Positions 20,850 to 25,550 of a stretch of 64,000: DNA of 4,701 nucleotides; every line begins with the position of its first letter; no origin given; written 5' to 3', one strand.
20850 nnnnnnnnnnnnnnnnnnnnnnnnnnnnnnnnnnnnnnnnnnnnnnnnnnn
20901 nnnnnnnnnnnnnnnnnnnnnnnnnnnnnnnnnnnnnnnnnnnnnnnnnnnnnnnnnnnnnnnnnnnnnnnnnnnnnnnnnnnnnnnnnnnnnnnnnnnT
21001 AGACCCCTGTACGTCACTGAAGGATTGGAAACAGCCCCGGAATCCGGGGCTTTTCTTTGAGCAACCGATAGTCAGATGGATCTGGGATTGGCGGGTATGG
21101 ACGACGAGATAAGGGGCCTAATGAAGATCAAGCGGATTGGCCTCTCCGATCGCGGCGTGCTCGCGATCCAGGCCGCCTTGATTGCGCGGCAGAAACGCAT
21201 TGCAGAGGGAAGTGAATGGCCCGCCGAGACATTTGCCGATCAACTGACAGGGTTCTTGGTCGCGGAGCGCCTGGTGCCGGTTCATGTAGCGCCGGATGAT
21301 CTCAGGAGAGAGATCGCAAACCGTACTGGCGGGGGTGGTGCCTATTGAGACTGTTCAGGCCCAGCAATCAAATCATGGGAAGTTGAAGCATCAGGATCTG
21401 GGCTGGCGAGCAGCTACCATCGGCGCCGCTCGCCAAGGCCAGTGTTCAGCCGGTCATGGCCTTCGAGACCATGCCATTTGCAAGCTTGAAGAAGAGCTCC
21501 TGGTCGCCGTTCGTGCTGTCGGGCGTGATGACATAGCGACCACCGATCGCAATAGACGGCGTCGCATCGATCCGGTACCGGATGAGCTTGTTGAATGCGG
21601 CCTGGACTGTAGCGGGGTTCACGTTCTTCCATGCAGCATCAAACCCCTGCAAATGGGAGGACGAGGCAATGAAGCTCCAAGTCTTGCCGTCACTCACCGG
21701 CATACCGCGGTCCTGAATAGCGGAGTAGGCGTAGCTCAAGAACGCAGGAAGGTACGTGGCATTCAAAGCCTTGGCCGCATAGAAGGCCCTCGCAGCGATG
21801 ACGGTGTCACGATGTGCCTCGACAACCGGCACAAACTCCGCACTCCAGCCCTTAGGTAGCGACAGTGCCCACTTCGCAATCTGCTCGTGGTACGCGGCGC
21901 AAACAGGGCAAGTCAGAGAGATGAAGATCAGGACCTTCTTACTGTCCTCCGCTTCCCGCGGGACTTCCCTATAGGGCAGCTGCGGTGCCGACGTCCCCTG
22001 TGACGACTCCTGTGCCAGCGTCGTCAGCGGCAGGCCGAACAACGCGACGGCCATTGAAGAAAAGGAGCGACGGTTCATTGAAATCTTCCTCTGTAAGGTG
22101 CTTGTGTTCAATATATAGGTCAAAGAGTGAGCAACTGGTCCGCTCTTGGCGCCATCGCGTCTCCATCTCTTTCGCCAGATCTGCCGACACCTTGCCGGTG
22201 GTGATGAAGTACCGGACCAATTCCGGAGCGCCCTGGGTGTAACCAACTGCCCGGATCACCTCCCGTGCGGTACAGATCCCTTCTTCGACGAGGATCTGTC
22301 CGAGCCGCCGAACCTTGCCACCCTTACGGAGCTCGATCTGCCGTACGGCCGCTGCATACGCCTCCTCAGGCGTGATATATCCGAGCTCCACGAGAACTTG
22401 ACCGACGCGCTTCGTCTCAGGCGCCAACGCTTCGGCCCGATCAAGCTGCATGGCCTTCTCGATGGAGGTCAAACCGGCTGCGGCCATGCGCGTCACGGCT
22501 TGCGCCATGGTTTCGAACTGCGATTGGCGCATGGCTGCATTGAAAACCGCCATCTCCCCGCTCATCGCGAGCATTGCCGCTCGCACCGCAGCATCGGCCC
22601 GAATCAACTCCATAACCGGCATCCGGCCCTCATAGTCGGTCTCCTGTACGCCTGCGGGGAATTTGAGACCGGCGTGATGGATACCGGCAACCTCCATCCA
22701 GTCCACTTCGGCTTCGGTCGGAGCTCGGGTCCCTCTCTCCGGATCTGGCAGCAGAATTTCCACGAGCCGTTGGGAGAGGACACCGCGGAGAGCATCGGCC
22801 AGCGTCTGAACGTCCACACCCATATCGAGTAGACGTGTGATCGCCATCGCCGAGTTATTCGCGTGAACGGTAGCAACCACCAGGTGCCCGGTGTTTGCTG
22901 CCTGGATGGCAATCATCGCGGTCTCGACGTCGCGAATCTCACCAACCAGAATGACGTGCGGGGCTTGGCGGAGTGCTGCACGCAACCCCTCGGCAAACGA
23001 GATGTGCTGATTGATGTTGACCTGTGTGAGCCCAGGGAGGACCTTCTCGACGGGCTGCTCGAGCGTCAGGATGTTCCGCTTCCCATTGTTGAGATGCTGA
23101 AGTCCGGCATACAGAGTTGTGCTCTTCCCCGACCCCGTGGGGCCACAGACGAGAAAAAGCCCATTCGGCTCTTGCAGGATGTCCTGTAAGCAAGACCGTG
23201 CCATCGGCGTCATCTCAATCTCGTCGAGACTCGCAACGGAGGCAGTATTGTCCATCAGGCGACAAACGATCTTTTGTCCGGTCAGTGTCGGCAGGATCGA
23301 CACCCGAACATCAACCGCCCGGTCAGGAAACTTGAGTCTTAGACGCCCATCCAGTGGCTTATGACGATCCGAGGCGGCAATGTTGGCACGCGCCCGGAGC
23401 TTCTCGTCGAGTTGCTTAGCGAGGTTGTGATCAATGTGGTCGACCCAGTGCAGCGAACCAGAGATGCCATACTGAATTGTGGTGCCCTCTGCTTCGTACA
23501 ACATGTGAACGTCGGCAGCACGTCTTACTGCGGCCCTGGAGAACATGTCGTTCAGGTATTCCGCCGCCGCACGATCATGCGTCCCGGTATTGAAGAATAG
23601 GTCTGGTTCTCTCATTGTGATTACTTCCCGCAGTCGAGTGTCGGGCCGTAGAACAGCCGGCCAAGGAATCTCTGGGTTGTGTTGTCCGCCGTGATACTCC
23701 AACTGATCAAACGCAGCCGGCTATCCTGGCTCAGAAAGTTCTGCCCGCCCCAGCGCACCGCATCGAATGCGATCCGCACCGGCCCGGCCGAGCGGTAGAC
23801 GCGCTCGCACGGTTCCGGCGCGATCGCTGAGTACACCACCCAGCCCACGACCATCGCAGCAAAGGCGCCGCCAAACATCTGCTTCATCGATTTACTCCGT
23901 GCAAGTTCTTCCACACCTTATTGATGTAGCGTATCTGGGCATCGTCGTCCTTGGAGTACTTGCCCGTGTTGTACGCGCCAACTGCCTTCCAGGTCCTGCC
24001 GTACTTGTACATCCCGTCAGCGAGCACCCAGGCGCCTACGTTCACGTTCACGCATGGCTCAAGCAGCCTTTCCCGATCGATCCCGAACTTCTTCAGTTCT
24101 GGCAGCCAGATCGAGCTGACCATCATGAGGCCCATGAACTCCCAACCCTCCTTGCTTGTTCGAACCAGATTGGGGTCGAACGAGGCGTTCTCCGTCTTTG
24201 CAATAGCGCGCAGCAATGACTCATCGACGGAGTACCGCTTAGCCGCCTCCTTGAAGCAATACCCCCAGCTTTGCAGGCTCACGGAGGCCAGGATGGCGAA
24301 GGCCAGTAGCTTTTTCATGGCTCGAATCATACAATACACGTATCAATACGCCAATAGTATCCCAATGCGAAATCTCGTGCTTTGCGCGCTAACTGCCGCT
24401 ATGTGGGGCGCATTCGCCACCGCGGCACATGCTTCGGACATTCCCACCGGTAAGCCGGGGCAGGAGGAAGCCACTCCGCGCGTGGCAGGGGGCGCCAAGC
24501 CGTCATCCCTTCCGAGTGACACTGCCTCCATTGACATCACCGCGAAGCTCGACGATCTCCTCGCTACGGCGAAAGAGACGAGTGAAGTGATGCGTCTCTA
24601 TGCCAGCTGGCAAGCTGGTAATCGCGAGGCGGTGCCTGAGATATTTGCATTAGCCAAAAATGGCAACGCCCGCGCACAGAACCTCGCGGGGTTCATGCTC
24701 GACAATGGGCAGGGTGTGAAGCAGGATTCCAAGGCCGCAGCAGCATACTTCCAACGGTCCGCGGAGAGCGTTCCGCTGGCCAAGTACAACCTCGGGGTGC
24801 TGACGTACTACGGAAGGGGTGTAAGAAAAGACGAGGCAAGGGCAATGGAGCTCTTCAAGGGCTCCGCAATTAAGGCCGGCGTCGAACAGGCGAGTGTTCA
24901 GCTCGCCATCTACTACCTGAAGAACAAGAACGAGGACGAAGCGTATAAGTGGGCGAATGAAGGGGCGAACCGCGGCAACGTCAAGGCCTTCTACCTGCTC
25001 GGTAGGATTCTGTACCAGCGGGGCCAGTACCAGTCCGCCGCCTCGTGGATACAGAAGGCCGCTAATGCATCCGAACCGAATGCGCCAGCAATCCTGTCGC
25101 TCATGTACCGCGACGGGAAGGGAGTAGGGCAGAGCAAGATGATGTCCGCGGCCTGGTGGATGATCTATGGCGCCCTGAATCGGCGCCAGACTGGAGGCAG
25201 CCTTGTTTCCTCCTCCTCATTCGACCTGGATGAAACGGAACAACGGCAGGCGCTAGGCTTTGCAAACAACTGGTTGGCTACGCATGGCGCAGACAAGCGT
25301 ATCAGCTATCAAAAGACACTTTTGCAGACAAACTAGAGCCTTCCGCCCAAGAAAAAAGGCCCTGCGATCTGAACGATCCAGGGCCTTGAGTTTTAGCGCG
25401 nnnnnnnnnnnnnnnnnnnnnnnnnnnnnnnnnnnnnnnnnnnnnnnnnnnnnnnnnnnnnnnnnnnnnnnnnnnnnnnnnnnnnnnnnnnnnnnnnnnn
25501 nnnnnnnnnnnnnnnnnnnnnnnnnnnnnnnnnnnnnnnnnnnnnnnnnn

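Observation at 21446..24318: Divergent SLT / TM protein / GspE-PilB-like ATPase / DsbA operon with an atypical ATPase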

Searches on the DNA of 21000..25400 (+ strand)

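Call 9: search_dna_similar(query=window:21000-25400:+, collection=plasmids, mode=near, max_rows=15)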
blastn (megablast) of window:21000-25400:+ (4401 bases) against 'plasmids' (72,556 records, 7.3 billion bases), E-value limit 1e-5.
Records with a match: 2; places in all: 2; records where one place covers at least 80% of the query: 2.
Best place of each record, by identity: 95-99% 2.
By first word of the organism name: Cupriavidus 2.
By predicted mobility (MOB-suite, as given by PLSDB): conjugative 2.
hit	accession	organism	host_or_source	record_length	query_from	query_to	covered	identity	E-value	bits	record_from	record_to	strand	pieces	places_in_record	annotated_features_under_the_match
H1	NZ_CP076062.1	Cupriavidus sp. EM10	Pure-cultured cell,sewage water sludge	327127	1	4396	100%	98.1%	0e+0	7649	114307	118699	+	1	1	ATPase, T2SS/T4P/T4SS family (x2) | tetratricopeptide repeat protein | thioredoxin domain-containing protein | lytic transglycosylase domain-containing protein | hypothetical protein (x4)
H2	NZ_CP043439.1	Cupriavidus campinensis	cell culture,soil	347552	1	4395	100%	98.0%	0e+0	7631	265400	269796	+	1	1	ATPase, T2SS/T4P/T4SS family | tetratricopeptide repeat protein | thioredoxin domain-containing protein | lytic transglycosylase domain-containing protein | hypothetical protein (x2) | and 1 other names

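Call 10: get_annotated_region(hit=H1, flank=3000)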
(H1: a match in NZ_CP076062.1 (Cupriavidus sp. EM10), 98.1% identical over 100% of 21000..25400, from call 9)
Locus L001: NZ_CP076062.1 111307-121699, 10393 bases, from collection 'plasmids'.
description: Cupriavidus sp. EM10 plasmid p352-2, complete sequence
organism: Cupriavidus sp. EM10 (NCBI taxid 2839983)
taxonomy: Bacteria; Pseudomonadota; Betaproteobacteria; Burkholderiales; Burkholderiaceae; Cupriavidus; Cupriavidus sp. EM10
host: -; source: Pure-cultured cell,sewage water sludge; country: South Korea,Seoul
typing (MOB-suite, as given by PLSDB): conjugative; replicon rep_cluster_332; relaxase MOBP; mating-pair formation MPF_F
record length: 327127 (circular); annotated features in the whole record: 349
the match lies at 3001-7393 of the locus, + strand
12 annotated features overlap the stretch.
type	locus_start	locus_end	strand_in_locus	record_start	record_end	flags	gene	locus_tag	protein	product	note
CDS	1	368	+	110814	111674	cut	-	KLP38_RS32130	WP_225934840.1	conjugal transfer protein TraG N-terminal domain-containing protein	-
CDS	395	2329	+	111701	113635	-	-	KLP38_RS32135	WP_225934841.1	conjugal transfer protein TraG N-terminal domain-containing protein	-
CDS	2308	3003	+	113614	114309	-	-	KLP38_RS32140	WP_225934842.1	hypothetical protein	-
CDS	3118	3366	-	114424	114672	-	-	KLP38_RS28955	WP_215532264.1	hypothetical protein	-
CDS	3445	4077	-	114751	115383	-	-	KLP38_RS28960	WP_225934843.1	thioredoxin domain-containing protein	-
CDS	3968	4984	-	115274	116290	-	-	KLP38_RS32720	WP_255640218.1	ATPase, T2SS/T4P/T4SS family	-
CDS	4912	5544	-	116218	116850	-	-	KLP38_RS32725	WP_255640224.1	ATPase, T2SS/T4P/T4SS family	-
CDS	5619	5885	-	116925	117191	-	-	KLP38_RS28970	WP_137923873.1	hypothetical protein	-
CDS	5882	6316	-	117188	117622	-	-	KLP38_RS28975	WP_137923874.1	lytic transglycosylase domain-containing protein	-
CDS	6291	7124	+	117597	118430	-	-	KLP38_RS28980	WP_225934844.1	tetratricopeptide repeat protein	-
CDS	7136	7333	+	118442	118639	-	-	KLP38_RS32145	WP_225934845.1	hypothetical protein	-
CDS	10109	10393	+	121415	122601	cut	-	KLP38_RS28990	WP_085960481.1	IS3-like element ISRme13 family transposase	-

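Call 11: get_annotated_region(hit=H2, flank=3000)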
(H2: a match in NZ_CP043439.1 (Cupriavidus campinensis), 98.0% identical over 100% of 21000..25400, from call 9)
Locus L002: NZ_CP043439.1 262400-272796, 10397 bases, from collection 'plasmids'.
description: Cupriavidus campinensis strain MJ1 plasmid unnamed2, complete sequence
organism: Cupriavidus campinensis (NCBI taxid 151783)
taxonomy: Bacteria; Pseudomonadota; Betaproteobacteria; Burkholderiales; Burkholderiaceae; Cupriavidus; Cupriavidus campinensis
host: -; source: cell culture,soil; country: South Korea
typing (MOB-suite, as given by PLSDB): conjugative; replicon rep_cluster_332; relaxase MOBP; mating-pair formation MPF_F
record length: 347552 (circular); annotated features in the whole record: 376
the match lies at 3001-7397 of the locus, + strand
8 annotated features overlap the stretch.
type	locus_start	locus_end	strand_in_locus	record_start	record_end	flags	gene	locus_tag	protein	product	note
CDS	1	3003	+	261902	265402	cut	-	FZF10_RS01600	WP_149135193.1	conjugal transfer protein TraG N-terminal domain-containing protein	-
CDS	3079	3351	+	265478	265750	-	-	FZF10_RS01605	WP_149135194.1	hypothetical protein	-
CDS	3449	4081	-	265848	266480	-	-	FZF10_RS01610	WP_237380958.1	thioredoxin domain-containing protein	-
CDS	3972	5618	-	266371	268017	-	-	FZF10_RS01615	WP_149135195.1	ATPase, T2SS/T4P/T4SS family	-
CDS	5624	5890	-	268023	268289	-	-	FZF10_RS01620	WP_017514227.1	hypothetical protein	-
CDS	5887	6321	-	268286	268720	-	-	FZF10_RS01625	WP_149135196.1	lytic transglycosylase domain-containing protein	-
CDS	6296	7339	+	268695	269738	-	-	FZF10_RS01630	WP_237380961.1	tetratricopeptide repeat protein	-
CDS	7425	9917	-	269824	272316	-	-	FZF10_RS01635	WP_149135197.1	adenosylcobalamin-dependent ribonucleoside-diphosphate reductase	-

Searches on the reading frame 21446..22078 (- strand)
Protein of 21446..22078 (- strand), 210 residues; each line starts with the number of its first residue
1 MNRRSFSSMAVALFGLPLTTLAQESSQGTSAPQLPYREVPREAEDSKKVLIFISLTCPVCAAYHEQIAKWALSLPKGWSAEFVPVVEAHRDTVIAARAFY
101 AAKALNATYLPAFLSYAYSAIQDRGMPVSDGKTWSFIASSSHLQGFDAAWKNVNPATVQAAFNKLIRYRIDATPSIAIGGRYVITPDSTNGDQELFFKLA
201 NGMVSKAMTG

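Call 68: search_solved_structures(query=window:21446-22078:-, max_evalue=1)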
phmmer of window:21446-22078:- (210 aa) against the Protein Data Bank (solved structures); distinct sequences matched with E-value up to 1: 20.
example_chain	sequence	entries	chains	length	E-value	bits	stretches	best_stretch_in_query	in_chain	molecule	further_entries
3hd5_A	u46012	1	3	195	1.1e-09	41.6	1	39-204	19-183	Thiol:disulfide interchange protein dsbA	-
9ph2_A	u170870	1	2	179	2.2e-09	40.6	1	40-201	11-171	Thiol:disulfide interchange protein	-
4jrr_A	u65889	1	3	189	4.7e-08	36.2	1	47-207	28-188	Thiol:disulfide interchange protein DsbA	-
4p3y_B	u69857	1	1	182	0.00033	23.7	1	49-190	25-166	Thiol:disulfide interchange protein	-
4k2d_A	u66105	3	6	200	0.00045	23.2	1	48-191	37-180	Thiol:disulfide interchange protein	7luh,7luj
2rem_A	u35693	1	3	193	0.0032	20.5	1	49-187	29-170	Disulfide oxidoreductase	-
5vyo_A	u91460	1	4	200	0.0079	19.2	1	48-191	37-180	Thiol:disulfide interchange protein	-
2znm_A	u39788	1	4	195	0.0081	19.1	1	38-185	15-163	Thiol:disulfide interchange protein DsbA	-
3dvx_A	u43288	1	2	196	0.0081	19.1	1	38-185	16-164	Thiol:disulfide interchange protein DsbA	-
2ijy_A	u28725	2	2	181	0.047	16.6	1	39-202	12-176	Thiol:disulfide interchange protein dsbA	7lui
1bed_A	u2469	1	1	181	0.048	16.6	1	39-202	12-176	DSBA OXIDOREDUCTASE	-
4dvc_A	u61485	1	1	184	0.062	16.3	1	39-202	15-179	Thiol:disulfide interchange protein DsbA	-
3dvw_A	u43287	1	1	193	0.1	15.6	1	38-184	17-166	Thiol:disulfide interchange protein DsbA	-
3a3t_A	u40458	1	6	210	0.13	15.2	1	38-184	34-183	Thiol:disulfide interchange protein DsbA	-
3h93_A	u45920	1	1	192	0.33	13.9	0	162-207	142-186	Thiol:disulfide interchange protein dsbA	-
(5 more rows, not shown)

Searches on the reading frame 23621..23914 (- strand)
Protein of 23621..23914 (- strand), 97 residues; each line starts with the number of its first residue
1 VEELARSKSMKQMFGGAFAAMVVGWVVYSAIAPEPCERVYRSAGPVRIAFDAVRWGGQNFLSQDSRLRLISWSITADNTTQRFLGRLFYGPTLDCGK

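Call 6: search_protein_families(library=pfam, proteins=[window:23621-23914:-], max_evalue=0.01)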
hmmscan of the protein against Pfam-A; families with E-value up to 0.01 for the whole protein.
window:23621-23914:- (97 aa): 0 families

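Call 7: search_protein_families(library=ncbifam, proteins=[window:23621-23914:-], max_evalue=0.01)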
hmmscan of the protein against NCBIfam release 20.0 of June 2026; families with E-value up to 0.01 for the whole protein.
window:23621-23914:- (97 aa): 0 families

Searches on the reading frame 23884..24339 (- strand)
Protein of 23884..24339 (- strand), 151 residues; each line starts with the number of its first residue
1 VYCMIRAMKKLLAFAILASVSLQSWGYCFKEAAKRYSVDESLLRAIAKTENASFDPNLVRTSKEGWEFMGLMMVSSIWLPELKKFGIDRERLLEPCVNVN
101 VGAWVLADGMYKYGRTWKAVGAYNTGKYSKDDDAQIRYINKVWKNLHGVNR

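Call 6: search_protein_families(library=pfam, proteins=[window:23884-24339:-], max_evalue=0.01)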
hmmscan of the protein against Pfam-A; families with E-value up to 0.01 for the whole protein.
window:23884-24339:- (151 aa): 1 family
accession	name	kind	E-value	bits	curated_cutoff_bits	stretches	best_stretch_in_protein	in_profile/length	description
PF01464.25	SLT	-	6.8e-18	64.8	21.3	1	28-139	2-110/117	Transglycosylase SLT domain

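Call 7: search_protein_families(library=ncbifam, proteins=[window:23884-24339:-], max_evalue=0.01)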
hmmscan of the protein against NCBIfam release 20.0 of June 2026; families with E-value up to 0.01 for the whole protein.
window:23884-24339:- (151 aa): 3 families
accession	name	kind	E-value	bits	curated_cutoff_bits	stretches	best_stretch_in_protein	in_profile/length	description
NF011856.0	PRK15328.1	equivalog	5.9e-33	113.7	208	1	8-147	1-140/160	type III secretion system invasion protein IagB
NF008670.0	PRK11671.1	equivalog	0.00041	19.6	375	1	29-75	196-237/359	membrane-bound lytic murein transglycosylase MltC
NF010463.0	PRK13888.1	equivalog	0.0005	20.1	246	1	27-124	16-113/211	conjugal transfer protein TrbN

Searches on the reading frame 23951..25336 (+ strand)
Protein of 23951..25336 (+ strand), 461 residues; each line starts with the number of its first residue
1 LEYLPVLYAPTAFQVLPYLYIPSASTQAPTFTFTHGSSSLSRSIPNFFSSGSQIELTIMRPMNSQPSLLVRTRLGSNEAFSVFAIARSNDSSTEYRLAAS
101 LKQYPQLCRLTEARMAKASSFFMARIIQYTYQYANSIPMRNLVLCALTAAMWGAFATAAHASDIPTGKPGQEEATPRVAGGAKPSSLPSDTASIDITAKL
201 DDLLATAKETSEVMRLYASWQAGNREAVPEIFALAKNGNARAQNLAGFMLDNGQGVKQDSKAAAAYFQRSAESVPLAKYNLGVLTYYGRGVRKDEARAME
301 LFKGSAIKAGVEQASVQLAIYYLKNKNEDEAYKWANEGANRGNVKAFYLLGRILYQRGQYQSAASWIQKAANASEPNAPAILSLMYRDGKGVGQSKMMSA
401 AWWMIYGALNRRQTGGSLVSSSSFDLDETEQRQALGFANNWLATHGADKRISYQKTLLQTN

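Call 6: search_protein_families(library=pfam, proteins=[window:23951-25336:+], max_evalue=0.01)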
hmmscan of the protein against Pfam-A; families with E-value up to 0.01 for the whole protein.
window:23951-25336:+ (461 aa): 5 families
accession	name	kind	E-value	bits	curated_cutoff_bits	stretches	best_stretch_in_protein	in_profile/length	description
PF08238.18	Sel1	-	4e-11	43.4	30.7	2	240-272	1-33/36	Sel1 repeat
PF12895.13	ANAPC3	-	1.7e-06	28.6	27.2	2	313-369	24-81/82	Anaphase-promoting complex, cyclosome, subunit 3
PF13432.12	TPR_16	-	6.4e-05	23.8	32.7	1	342-374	29-60/65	Tetratricopeptide repeat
PF07719.23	TPR_2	-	0.00013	22.3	27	1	345-372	2-29/34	Tetratricopeptide repeat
PF14559.12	TPR_19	-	0.002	18.8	25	0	340-385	21-65/68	Tetratricopeptide repeat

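Call 7: search_protein_families(library=ncbifam, proteins=[window:23951-25336:+], max_evalue=0.01)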
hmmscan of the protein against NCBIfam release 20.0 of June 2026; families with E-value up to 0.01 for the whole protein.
window:23951-25336:+ (461 aa): 7 families
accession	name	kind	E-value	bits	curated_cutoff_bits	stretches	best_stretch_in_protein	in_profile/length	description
NF033786.1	phenyl_MerG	equivalog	1.6e-09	38.1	350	1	215-344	40-182/217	phenylmercury resistance protein MerG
NF045484.1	TransRegExoR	equivalog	4e-05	23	450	1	276-378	127-231/267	exopolysaccharide production regulator ExoR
NF038194.1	AlgK_TPR_lipo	equivalog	5e-05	22.1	700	0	239-324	297-381/448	alginate biosynthesis TPR repeat lipoprotein AlgK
NF047621.1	FlgprotMotXVib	equivalog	0.00019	21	330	1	231-335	62-171/211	flagellar protein MotX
TIGR02917.1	PEP_TPR_lipo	equivalog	0.00025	19.1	312.2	1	304-378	151-226/899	XrtA/PEP-CTERM system TPR-repeat protein PrsT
NF040959.1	MamA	equivalog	0.0028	17.2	200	1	312-381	71-142/204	magnetosome protein MamA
NF008757.0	PRK11788.1-5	equivalog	0.0043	16.3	363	1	295-398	163-268/388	lipopolysaccharide assembly protein LapB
